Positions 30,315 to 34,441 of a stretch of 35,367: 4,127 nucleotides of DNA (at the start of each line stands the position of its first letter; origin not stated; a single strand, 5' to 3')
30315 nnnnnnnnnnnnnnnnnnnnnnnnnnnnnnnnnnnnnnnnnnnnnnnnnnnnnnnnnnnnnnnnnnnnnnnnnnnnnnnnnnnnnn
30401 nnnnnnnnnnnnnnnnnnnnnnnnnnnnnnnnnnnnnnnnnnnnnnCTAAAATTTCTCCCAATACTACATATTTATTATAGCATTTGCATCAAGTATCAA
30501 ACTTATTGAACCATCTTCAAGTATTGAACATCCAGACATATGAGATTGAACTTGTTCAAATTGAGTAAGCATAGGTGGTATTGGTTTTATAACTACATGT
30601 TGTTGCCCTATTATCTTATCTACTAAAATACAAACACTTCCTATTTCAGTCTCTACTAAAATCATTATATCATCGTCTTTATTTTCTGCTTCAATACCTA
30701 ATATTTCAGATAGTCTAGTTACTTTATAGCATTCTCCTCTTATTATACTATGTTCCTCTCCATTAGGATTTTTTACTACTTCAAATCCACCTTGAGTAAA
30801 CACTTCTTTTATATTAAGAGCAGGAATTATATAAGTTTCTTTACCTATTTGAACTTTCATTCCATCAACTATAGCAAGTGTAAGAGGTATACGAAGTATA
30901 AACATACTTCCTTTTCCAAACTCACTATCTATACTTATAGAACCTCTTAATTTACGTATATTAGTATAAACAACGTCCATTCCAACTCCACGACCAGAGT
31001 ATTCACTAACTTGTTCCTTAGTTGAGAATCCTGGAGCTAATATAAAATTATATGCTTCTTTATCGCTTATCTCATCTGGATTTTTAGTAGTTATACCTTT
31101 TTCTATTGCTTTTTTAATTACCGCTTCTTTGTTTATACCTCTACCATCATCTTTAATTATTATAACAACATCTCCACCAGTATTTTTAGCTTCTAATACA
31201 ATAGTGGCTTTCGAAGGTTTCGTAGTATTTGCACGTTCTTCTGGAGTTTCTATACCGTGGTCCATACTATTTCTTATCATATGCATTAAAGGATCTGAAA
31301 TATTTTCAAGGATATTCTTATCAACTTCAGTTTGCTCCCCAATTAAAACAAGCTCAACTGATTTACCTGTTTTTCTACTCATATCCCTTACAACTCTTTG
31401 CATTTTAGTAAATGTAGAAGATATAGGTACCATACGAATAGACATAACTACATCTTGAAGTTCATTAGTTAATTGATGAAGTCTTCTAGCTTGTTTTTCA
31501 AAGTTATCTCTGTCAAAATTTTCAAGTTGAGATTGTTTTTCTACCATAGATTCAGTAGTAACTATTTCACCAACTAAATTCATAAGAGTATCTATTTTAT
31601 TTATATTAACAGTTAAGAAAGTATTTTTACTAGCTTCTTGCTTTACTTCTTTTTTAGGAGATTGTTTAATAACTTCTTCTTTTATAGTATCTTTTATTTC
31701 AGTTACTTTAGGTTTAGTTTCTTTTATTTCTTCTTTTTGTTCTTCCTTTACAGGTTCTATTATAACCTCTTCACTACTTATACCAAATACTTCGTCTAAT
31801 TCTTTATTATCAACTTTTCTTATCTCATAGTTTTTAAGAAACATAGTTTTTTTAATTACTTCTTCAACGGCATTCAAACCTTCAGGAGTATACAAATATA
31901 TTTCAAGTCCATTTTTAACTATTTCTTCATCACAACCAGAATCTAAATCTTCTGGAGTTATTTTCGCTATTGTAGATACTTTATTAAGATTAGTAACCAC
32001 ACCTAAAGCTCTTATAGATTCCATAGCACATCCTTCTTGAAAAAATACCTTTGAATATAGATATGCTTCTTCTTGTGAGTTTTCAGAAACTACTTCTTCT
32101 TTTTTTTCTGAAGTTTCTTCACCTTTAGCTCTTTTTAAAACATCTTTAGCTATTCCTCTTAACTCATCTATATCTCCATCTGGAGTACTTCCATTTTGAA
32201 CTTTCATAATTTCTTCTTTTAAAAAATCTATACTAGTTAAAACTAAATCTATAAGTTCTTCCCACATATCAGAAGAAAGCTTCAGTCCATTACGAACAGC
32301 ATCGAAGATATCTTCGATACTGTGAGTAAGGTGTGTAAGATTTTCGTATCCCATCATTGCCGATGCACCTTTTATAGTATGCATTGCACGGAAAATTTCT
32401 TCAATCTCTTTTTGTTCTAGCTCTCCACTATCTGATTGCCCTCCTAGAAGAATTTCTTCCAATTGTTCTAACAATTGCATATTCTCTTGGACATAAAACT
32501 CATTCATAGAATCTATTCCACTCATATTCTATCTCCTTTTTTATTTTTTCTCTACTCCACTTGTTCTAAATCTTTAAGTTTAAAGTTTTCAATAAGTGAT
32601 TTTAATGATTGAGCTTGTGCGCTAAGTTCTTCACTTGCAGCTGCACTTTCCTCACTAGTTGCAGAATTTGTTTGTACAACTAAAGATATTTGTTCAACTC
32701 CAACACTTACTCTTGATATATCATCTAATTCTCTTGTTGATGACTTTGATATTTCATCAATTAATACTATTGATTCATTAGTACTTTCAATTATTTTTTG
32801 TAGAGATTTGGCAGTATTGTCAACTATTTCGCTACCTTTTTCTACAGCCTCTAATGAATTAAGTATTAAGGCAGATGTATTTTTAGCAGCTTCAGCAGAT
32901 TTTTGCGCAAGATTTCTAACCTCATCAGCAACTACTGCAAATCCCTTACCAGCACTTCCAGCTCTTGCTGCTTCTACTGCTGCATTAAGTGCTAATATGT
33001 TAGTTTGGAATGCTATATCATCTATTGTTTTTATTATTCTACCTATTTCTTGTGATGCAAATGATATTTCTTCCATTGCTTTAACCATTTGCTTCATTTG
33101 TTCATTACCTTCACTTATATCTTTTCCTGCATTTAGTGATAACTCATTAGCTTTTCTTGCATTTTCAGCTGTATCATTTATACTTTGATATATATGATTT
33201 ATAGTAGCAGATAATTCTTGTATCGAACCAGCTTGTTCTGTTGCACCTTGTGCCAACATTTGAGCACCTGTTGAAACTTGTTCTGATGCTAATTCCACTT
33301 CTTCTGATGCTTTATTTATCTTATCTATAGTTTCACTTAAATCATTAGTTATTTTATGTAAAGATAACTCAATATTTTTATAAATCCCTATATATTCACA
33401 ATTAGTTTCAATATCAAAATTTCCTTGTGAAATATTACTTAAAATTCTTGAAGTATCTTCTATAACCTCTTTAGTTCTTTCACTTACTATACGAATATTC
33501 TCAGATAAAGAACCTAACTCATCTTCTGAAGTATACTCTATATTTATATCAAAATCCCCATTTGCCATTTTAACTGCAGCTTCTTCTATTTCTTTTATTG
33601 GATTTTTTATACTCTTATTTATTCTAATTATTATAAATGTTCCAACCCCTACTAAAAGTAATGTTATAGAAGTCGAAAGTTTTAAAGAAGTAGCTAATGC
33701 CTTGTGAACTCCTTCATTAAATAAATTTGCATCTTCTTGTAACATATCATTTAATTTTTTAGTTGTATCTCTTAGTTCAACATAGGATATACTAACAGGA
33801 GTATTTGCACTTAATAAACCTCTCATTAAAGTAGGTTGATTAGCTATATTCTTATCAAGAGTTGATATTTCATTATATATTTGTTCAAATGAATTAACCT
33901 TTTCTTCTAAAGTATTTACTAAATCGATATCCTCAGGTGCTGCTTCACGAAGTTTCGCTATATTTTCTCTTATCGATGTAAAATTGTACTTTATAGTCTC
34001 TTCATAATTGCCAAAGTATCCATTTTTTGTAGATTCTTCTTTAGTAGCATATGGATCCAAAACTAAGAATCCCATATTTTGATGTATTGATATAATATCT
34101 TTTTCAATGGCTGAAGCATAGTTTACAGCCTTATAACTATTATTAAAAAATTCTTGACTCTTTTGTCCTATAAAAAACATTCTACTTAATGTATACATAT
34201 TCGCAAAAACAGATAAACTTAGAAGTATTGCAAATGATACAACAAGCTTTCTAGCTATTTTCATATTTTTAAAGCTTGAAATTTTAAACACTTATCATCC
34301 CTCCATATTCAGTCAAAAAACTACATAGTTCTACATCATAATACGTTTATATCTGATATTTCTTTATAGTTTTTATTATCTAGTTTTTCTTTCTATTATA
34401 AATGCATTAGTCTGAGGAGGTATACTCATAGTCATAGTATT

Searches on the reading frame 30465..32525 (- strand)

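Call 9: search_protein_families(library=ncbifam, proteins=[window:30465-32525:-], max_evalue=0.001)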
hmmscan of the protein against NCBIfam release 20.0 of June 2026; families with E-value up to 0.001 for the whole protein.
window:30465-32525:- (686 aa): 14 families
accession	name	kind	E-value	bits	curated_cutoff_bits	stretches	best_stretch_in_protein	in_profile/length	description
NF041336.1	CheA_Halo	equivalog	3.4e-118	396.1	950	1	6-682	3-665/666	chemotaxis protein CheA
NF007835.0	PRK10547.1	equivalog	1.3e-107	361.1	793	1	10-683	9-656/670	chemotaxis protein CheA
NF008298.1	PRK11086.1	subfamily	1.8e-06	26.7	520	1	490-548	472-525/529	DcuS/MalK family sensor histidine kinase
NF007688.0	PRK10364.1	equivalog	3.1e-06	26.2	479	1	491-549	399-452/460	two-component system sensor histidine kinase ZraS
NF041947.1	LuxQ_Vibrio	equivalog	9.1e-06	23.8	1200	1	504-553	652-701/843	quorum-sensing autoinducer 2 sensor kinase/phosphatase LuxQ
TIGR02956.1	TMAO_torS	equivalog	8.1e-05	20.9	676.5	0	499-551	633-685/967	TMAO reductase system sensor histidine kinase/response regulator TorS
NF041832.1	near_NosP_CTERM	subfamily_domain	9.1e-05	21.7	400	0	505-549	182-226/370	NahK/ErcS family hybrid sensor histidine kinase/response regulator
NF046020.1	HisKinCckABruc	equivalog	0.00012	20.1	1000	1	490-548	652-707/868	cell cycle histidine kinase CckA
NF011874.0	PRK15347.1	equivalog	0.00016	19.8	852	0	506-550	571-616/921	two component system sensor kinase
NF010076.0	PRK13557.1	subfamily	0.00026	19.6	631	0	495-551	344-397/540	histidine kinase famiy protein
NF010411.0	PRK13837.1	equivalog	0.00049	18.2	647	0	495-549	627-676/828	two-component system VirA-like sensor kinase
NF046044.1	PnpS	equivalog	0.00053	19.1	400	1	508-547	351-390/390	two-component system histidine kinase PnpS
NF047874.1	MASE3_PAS_HK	subfamily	0.00065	18.6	560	1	508-552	585-629/655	MASE3 domain-containing sensor histidine kinase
NF041735.1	hist_kin_RppB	equivalog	0.00067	18.6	400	0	510-547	401-438/438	two-component system sensor histidine kinase RppB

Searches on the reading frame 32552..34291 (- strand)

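Call 9: search_protein_families(library=ncbifam, proteins=[window:32552-34291:-], max_evalue=0.001)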
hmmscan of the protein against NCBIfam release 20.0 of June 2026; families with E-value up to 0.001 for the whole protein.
window:32552-34291:- (579 aa): 14 families
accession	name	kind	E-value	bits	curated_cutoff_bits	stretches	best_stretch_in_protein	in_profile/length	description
NF041847.1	transduc_aer2_vibrio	equivalog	6.5e-61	206.5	1200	1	241-572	422-754/804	aerotaxis transducer Aer2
NF007309.0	PRK09793.1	equivalog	3.9e-57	194.4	903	1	307-576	248-517/533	methyl-accepting chemotaxis protein IV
NF047851.1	MCPCitTducer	equivalog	8e-54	183.6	900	1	284-574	228-518/553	methyl-accepting chemotaxis citrate transducer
NF011615.0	PRK15041.1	equivalog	2.8e-52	178.1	947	1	310-574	255-519/554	methyl-accepting chemotaxis protein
NF011622.0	PRK15048.1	equivalog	2.8e-47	162.1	900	1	309-573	252-516/553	methyl-accepting chemotaxis protein II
NF058645.1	MCPCtpMPsAe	equivalog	8.7e-25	87.5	900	1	187-571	192-557/558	methyl-accepting chemotaxis protein CtpM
NF050802.1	AspChtxCcaA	equivalog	1.8e-16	59.7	1300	1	324-536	483-688/700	aspartate chemotaxis receptor CcaA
NF033092.0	HK_WalK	equivalog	1e-09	37.5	725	1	162-280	137-253/594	cell wall metabolism sensor histidine kinase WalK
TIGR02956.1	TMAO_torS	equivalog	1.3e-07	30.1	676.5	1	166-277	293-405/967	TMAO reductase system sensor histidine kinase/response regulator TorS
NF038263.1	prot_phos_SiaA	equivalog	1.7e-06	26.9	700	1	188-276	300-382/658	biofilm regulation protein phosphatase SiaA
NF012163.2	BaeS_SmeS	equivalog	2.5e-06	26.7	500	1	206-271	169-231/457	sensor histidine kinase efflux regulator BaeS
NF007837.0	PRK10549.1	equivalog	2.7e-05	23.1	603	1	207-267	170-227/466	envelope stress sensor histidine kinase BaeS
NF053592.1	HK_near_YfiR_like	equivalog_domain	6.4e-05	22.6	194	1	195-264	142-212/223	sensor histidine kinase, YfiR-like protein-associated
NF040691.1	MtrAB_MtrB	equivalog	0.00029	20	450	1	200-278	187-262/507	MtrAB system histidine kinase MtrB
